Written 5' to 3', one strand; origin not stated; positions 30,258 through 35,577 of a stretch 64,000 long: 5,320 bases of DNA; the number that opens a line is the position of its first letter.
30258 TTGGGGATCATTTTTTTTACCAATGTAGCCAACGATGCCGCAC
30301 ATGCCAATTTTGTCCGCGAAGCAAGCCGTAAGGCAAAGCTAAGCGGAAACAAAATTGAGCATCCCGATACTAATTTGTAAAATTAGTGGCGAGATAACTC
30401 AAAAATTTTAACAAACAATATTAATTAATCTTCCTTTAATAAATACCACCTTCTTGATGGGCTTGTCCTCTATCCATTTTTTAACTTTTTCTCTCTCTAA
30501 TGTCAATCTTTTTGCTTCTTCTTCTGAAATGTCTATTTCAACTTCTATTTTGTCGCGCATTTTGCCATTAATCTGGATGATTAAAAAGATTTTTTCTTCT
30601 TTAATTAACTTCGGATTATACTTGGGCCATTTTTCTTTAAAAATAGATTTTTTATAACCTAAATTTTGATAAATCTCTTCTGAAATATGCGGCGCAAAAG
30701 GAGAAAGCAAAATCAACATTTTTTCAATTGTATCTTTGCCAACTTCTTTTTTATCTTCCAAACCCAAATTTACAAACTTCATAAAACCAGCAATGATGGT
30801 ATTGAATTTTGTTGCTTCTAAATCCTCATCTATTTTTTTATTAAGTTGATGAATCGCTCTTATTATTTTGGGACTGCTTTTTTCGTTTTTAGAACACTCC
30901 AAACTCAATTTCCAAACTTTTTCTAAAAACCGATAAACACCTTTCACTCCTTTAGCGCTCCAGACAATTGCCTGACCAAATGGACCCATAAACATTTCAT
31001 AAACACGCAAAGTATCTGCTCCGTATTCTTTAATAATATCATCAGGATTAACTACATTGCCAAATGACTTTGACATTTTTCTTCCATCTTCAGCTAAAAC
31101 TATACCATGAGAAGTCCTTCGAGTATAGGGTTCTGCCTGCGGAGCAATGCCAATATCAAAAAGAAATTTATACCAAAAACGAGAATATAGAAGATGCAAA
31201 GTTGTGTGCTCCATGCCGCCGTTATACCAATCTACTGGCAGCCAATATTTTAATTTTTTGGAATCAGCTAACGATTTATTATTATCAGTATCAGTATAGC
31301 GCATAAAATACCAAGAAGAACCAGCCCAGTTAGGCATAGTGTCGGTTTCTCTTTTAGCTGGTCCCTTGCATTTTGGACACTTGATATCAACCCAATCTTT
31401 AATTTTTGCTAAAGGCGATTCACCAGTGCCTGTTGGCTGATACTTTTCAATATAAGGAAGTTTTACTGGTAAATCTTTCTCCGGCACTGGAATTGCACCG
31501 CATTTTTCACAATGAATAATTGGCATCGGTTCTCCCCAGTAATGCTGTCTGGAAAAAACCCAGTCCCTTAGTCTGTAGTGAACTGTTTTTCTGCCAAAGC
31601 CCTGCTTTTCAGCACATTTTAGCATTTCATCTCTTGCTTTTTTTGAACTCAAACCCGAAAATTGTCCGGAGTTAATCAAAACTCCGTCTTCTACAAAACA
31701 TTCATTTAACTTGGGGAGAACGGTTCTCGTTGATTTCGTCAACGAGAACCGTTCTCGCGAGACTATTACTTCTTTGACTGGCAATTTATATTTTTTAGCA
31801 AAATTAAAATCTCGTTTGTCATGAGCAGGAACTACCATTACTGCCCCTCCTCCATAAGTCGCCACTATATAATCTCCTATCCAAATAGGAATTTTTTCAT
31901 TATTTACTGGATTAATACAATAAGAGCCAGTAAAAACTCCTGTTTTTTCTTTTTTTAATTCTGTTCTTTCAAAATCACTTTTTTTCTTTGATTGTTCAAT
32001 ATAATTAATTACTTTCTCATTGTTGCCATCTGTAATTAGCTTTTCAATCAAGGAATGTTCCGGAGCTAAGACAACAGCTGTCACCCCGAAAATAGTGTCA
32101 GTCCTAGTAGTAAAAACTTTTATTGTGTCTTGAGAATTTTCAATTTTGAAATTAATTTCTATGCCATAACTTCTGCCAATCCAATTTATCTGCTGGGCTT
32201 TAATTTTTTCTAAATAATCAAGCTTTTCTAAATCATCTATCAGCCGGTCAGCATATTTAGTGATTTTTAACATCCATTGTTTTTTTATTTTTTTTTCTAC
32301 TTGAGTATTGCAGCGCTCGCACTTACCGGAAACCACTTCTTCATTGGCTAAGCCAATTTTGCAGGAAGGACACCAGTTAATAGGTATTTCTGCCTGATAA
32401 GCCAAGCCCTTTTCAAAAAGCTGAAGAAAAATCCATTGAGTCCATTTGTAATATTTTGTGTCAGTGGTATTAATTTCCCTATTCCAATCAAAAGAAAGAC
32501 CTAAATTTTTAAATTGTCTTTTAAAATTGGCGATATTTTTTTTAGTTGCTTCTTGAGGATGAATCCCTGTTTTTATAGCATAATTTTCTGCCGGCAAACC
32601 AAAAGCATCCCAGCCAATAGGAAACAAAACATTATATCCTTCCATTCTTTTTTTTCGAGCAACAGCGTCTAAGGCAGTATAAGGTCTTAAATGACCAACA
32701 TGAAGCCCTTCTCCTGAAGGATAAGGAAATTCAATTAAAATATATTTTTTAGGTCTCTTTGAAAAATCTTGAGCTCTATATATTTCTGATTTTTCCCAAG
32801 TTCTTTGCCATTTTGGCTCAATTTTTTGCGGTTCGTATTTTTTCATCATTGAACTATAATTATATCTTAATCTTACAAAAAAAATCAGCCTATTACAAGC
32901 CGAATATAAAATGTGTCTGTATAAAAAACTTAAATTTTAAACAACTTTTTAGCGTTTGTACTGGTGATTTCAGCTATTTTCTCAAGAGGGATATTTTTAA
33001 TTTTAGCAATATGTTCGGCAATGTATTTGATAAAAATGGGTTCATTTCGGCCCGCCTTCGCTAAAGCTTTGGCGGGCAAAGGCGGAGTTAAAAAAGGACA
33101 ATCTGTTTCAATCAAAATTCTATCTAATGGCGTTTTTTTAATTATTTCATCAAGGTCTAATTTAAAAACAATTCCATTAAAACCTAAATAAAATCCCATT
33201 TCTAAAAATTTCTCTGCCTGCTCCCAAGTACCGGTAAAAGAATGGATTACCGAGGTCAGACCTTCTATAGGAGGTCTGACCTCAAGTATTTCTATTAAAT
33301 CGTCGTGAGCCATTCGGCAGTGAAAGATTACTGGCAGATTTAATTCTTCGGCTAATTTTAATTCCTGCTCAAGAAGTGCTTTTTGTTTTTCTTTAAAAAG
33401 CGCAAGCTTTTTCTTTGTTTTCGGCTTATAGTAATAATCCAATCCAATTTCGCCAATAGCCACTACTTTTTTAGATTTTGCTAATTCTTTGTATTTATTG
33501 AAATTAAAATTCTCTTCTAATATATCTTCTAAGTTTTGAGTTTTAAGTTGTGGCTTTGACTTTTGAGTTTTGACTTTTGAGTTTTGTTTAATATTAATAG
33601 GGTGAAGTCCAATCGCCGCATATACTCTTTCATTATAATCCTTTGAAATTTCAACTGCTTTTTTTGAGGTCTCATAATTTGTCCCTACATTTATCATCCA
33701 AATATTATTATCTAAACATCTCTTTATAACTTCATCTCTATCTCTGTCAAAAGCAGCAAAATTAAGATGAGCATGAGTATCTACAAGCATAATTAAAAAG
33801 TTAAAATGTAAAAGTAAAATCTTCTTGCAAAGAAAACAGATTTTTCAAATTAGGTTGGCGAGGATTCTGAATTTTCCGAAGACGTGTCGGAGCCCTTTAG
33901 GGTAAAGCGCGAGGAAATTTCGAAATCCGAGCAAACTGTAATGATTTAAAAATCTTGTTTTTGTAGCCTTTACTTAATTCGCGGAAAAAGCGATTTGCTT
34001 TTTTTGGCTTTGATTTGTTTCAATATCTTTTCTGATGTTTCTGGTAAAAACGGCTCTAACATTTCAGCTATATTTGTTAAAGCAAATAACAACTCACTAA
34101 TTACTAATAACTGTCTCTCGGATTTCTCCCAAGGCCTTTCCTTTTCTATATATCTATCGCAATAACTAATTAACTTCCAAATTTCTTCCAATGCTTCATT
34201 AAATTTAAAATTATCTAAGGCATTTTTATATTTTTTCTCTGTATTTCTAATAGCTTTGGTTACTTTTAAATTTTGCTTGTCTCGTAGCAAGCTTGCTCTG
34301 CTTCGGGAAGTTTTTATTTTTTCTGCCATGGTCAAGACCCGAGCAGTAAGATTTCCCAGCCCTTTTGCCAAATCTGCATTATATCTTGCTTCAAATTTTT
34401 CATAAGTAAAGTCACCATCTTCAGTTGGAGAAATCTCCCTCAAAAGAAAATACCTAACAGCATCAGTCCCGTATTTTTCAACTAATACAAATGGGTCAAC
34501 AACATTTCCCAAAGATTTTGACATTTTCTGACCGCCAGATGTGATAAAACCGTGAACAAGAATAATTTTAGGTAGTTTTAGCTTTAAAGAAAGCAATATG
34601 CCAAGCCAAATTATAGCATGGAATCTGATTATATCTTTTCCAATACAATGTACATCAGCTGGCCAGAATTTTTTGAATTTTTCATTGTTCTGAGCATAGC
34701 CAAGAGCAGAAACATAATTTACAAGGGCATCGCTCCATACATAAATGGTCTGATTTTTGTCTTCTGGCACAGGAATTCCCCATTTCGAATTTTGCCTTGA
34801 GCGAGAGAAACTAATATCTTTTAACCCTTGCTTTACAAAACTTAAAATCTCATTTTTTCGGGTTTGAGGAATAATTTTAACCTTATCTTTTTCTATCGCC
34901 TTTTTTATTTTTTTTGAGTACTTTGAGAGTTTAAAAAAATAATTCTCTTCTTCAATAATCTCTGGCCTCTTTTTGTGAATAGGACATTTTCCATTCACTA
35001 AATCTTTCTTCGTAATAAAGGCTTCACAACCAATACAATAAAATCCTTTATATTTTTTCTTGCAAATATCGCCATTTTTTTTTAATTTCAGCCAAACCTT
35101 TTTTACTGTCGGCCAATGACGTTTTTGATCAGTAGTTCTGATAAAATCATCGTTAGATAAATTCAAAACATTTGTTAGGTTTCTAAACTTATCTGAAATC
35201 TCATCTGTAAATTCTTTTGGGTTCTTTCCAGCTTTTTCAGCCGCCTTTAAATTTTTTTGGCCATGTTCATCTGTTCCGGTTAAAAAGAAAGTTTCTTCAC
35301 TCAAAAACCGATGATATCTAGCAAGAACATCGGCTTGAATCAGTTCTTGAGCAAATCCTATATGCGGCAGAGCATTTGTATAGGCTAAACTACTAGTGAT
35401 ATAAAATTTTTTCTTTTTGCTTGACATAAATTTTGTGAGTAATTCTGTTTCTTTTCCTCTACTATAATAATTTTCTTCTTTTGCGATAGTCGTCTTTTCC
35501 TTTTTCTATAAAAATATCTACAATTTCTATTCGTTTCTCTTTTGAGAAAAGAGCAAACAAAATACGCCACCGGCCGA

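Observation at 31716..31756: Nested palindrome-of-palindromes inside leuS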

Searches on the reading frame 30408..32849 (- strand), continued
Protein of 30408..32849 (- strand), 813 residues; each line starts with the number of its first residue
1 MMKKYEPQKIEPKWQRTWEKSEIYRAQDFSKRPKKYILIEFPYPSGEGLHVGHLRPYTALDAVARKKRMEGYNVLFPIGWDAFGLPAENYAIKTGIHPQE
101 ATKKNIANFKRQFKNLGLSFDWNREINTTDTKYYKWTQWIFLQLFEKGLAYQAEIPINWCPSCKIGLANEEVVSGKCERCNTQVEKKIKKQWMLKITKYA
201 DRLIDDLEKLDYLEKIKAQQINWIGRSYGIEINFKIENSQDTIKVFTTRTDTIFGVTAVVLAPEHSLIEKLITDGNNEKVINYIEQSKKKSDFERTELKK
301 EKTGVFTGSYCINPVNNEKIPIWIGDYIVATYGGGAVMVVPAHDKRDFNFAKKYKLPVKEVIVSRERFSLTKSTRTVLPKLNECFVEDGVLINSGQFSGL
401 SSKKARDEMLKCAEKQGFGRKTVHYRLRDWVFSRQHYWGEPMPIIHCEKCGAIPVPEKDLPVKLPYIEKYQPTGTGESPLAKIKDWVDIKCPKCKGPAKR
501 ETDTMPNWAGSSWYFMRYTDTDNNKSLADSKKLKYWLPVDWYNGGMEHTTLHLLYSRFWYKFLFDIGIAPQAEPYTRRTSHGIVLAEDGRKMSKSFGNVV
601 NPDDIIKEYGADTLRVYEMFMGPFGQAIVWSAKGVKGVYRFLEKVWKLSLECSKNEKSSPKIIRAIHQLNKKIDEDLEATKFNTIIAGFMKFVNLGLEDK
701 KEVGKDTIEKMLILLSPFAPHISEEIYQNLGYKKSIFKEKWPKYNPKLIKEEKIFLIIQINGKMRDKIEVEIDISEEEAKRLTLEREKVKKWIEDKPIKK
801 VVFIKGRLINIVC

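Call 75: predict_structure(alignment_id=A1)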
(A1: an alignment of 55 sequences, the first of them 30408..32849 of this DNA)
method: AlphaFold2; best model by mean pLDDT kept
length: 813 residues; sequences in the alignment: 55
mean_pLDDT: 71.6   pTM: 0.62
mean pLDDT of the five models: 71.6, 70.9, 65.3, 61.8, 59.9
residues with pLDDT >= 90: 97; 70-90: 375; 50-70: 237; < 50: 104
segments of 3 or more residues with pLDDT < 50: 82-86, 355-358, 363-385, 435-440, 506-512, 519-529, 535-546, 577-597, 623-627
pLDDT, mean of each block of 10 residues (from residue 1): 78 83 60 53 53 65 81 60 49 63 71 76 62 66 80 71 57 65 72 81 79 67 80 88 86 79 84 88 81 62 79 85 78 72 58 51 45 33 52 71 81 85 80 48 71 62 57 61 76 82 53 49 46 48 47 70 75 54 42 48 82 87 53 86 94 87 92 78 84 92 92 94 93 88 82 81 89 81 89 86 86 88
secondary structure, 60 per line:
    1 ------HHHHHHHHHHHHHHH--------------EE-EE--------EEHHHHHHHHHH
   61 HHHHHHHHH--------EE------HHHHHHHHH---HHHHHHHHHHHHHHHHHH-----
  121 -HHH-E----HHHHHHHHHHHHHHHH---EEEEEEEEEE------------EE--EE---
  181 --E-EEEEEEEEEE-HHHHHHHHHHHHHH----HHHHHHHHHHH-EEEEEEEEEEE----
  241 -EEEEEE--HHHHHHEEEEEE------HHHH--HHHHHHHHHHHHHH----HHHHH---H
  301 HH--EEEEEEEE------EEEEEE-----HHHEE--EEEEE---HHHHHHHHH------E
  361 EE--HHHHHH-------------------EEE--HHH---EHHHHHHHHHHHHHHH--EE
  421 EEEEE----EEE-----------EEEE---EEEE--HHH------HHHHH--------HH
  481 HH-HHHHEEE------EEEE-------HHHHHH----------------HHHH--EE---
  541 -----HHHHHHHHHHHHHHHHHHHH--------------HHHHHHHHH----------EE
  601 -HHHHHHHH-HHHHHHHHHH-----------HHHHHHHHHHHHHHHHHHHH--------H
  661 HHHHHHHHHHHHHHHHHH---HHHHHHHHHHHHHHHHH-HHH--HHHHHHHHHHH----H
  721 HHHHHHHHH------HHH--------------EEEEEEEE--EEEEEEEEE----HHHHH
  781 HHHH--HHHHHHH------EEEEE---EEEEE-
elements in order (helices of 4 or more, strands of 3 or more residues): H7-21 H51-69 H86-94 H98-115 H131-146 E150-159 E185-194 H196-209 H214-224 E226-236 E242-247 H250-255 E256-261 H268-271 H274-287 H292-296 E305-312 E319-324 E337-341 H345-353 E360-362 H365-370 E390-392 H402-416 E419-425 E430-432 E444-447 E451-454 H466-470 H479-482 H484-487 E488-490 E497-500 H508-513 H530-533 H546-565 H580-588 H602-609 H611-620 H632-651 H660-678 H682-698 H705-715 H720-729 E753-760 E763-771 H776-784 H787-793 E800-804 E808-812
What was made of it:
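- The AlphaFold model gives pLDDT below 50 for residues 363-385 (call 75).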

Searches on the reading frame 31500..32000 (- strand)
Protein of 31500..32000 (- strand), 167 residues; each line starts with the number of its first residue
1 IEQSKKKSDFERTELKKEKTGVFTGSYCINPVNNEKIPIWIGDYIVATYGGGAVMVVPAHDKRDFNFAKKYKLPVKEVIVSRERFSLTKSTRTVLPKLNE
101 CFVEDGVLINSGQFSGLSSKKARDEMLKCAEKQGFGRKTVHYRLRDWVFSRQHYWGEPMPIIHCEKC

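Call 61: find_related_loci(query=window:31500-32000:-, collection=metagenome_contigs, flank=1000)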
Query window:31500-32000:- (167 aa) in metagenome_contigs; peptide patterns used: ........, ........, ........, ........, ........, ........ (x = any residue, [..] = any of these).
600 stretches matched a pattern (row limit reached: there are more); 509 encode a relative of the query (tblastn E <= 1e-3); the best 80 are kept; 80 distinct loci.
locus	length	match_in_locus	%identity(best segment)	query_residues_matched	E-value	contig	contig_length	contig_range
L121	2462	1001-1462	69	1-167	3e-77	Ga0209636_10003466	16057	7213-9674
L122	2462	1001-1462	64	1-167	7e-72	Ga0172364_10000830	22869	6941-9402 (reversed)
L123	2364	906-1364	63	4-167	6e-70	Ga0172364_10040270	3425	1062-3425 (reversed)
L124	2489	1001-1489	61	1-167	3e-69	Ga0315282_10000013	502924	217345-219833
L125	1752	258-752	56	1-167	9e-68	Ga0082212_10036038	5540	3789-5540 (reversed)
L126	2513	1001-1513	57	4-167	2e-66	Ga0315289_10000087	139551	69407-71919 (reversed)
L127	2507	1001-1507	57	1-167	1e-66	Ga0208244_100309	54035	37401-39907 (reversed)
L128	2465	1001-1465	61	1-167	4e-66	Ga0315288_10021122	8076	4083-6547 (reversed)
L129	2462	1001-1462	59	1-167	4e-66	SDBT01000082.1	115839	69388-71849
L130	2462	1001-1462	57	1-167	2e-65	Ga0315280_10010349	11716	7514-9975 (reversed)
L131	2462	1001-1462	58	1-167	4e-65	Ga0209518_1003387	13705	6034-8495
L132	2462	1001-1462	58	1-167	5e-65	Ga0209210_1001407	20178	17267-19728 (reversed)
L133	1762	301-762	57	1-167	1e-65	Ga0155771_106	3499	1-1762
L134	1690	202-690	55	1-167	5e-64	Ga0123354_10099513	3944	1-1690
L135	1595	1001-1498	57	1-167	3e-64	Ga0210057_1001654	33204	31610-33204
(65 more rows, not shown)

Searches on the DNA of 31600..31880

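Call 74: search_rna_families(source=window, start=31600, end=31880, threshold=evalue, max_evalue=1)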
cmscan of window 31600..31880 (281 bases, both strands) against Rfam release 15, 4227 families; matches with E-value up to 1: 5.
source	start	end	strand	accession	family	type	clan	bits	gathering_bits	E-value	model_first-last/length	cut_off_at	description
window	31712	31758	-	RF03904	MIR7991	Gene; miRNA;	-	22.5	58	0.017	1-47/47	no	MIR7991 microRNA precursor family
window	31705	31766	+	RF03642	MIR5743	Gene; miRNA;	-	21.5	111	0.089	1-81/81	no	MIR5743 microRNA precursor family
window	31717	31755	+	RF03263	MIR861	Gene; miRNA;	-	19.7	70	0.3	1-111/111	no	MIR861 microRNA precursor family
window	31714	31758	-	RF03940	MIR9563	Gene; miRNA;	-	18.2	90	0.56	1-127/127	no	MIR9563 microRNA precursor family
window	31724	31836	+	RF03083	cow-rumen-3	Gene; sRNA;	-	14.5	86.7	0.44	1-141/141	no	cow-rumen-3 RNA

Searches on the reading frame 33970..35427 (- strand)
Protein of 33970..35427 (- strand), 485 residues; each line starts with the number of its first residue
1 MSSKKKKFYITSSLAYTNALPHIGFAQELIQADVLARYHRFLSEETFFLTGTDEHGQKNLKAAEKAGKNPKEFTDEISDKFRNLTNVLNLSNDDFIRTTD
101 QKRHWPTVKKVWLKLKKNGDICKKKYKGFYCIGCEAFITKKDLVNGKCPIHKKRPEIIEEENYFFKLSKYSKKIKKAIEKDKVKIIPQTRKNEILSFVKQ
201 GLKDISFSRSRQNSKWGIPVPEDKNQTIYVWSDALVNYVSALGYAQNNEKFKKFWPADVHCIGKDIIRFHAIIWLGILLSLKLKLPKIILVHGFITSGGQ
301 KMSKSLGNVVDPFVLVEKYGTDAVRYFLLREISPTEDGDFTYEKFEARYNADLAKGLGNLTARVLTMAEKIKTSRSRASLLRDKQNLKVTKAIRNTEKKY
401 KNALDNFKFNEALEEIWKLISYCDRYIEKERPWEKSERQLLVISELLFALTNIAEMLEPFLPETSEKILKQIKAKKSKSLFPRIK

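Call 56: search_protein_families(library=pfam, proteins=[window:33970-35427:-], max_evalue=0.00001)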
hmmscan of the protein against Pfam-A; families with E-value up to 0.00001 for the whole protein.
window:33970-35427:- (485 aa): 4 families
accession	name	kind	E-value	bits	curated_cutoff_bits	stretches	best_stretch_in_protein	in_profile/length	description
PF09334.17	tRNA-synt_1g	-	3.7e-107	358.9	20.1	2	135-365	156-391/391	tRNA synthetases class I (M)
PF00133.28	tRNA-synt_1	-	1.9e-34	119.6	22.7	2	226-331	297-404/414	tRNA synthetases class I (I, L, M and V)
PF08264.19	Anticodon_1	-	1.2e-11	45.1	25.1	1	393-477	8-98/148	Anticodon-binding domain of tRNA ligase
PF01406.26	tRNA-synt_1e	-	2e-11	44.3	27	0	283-330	235-282/301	tRNA synthetases class I (C) catalytic domain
